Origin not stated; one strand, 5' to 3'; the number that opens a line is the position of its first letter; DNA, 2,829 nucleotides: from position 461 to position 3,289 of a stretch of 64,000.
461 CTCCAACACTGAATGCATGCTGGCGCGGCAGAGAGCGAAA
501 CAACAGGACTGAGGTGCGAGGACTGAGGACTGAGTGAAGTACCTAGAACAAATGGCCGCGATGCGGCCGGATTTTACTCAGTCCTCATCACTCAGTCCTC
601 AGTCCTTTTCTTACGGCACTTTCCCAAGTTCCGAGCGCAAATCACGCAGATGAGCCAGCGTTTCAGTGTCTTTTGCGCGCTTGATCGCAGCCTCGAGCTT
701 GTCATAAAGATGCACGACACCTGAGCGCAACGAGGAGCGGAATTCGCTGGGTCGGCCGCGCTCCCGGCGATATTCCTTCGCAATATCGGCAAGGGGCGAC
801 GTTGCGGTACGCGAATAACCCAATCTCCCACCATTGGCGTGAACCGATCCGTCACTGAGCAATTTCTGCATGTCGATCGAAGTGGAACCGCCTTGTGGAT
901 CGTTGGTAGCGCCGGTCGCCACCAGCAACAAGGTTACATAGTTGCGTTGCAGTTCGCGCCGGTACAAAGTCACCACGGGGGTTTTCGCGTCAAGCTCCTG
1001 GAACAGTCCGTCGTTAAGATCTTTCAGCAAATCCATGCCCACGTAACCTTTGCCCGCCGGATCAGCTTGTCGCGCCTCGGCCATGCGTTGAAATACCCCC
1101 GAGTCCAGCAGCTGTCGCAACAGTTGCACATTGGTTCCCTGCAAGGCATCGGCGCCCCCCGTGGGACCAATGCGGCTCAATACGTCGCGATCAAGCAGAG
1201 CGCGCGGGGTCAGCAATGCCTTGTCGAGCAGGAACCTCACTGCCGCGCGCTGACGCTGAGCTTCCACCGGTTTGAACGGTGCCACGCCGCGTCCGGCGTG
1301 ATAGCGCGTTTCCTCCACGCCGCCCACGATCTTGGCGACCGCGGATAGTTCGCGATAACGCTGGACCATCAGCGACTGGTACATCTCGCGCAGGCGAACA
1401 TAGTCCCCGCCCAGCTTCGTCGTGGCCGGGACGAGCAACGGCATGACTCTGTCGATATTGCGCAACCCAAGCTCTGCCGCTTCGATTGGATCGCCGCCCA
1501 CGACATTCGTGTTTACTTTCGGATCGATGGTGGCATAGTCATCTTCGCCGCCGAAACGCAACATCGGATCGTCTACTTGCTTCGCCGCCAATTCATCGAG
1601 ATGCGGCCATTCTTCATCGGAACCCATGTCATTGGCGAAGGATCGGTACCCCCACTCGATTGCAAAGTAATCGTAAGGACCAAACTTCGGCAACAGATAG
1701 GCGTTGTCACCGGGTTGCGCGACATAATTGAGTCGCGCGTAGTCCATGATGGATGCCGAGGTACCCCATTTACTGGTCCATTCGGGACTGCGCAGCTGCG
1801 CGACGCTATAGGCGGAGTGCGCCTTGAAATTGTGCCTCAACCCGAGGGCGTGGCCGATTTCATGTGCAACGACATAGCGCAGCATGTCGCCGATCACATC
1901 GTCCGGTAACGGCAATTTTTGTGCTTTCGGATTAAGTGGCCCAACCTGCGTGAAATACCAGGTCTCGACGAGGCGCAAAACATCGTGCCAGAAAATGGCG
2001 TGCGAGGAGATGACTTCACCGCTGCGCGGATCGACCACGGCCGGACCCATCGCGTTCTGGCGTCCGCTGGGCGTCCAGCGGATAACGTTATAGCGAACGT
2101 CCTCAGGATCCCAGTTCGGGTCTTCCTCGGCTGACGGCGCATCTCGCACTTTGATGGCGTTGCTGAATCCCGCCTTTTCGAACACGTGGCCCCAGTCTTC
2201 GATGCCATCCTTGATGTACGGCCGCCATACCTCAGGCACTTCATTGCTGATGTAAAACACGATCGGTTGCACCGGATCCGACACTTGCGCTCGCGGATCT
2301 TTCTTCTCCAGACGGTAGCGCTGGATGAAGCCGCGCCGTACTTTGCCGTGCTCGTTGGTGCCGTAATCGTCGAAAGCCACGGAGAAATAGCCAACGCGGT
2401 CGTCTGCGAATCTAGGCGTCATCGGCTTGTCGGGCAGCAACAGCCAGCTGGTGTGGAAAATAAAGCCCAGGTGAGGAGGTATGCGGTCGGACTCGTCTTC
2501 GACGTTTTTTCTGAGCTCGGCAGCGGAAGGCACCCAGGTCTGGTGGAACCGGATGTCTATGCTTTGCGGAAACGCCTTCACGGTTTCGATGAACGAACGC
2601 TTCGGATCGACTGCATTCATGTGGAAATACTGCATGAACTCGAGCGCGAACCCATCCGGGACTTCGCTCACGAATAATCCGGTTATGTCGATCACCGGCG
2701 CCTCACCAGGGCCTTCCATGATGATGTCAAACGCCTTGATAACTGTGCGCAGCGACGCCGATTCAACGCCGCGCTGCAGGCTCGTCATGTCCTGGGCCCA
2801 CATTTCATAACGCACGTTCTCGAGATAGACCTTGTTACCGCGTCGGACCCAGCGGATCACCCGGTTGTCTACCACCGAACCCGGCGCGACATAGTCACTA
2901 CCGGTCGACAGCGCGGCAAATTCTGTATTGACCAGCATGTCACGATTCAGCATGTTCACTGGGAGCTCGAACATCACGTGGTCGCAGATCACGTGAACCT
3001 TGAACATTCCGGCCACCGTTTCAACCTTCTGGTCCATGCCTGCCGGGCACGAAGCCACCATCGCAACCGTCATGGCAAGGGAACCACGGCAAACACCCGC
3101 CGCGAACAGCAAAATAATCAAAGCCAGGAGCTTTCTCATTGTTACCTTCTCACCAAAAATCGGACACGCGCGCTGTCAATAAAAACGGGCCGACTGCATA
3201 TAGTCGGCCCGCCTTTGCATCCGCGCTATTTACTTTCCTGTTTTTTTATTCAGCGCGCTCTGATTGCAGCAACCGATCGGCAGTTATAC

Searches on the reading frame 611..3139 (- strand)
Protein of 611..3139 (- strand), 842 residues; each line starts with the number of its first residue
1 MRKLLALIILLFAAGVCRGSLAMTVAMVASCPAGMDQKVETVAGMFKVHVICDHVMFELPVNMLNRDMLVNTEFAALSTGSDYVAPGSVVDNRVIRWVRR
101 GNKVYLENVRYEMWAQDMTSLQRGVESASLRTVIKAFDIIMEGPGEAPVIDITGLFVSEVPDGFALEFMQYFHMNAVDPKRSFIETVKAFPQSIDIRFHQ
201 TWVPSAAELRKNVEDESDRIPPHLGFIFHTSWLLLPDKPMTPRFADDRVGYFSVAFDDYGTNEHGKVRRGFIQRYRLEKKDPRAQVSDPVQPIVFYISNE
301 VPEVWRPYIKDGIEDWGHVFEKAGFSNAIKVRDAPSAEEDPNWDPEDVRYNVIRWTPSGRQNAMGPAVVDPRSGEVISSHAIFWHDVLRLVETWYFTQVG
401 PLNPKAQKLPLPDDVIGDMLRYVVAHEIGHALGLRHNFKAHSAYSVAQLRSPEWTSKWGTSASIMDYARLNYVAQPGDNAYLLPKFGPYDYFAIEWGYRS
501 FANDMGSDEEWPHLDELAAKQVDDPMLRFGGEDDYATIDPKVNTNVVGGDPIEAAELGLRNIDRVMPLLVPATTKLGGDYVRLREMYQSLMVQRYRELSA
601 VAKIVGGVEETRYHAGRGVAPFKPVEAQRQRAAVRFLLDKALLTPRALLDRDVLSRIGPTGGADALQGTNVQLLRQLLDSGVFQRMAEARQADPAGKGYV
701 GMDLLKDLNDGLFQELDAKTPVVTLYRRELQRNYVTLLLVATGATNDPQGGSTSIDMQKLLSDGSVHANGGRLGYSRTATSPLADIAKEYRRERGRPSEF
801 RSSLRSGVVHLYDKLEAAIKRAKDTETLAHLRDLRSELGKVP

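Call 102: search_protein_families(library=pfam, proteins=[window:611-3139:-], max_evalue=1e-8)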
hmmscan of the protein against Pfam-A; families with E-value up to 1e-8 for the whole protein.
window:611-3139:- (842 aa): 2 families
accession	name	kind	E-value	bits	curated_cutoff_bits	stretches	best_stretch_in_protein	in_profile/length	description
PF16313.11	DUF4953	-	1.4e-90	304.2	24.2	1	410-717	3-314/316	Met-zincin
PF17148.9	DUF5117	-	7.6e-39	133.9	27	1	87-280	1-189/189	Domain of unknown function (DUF5117)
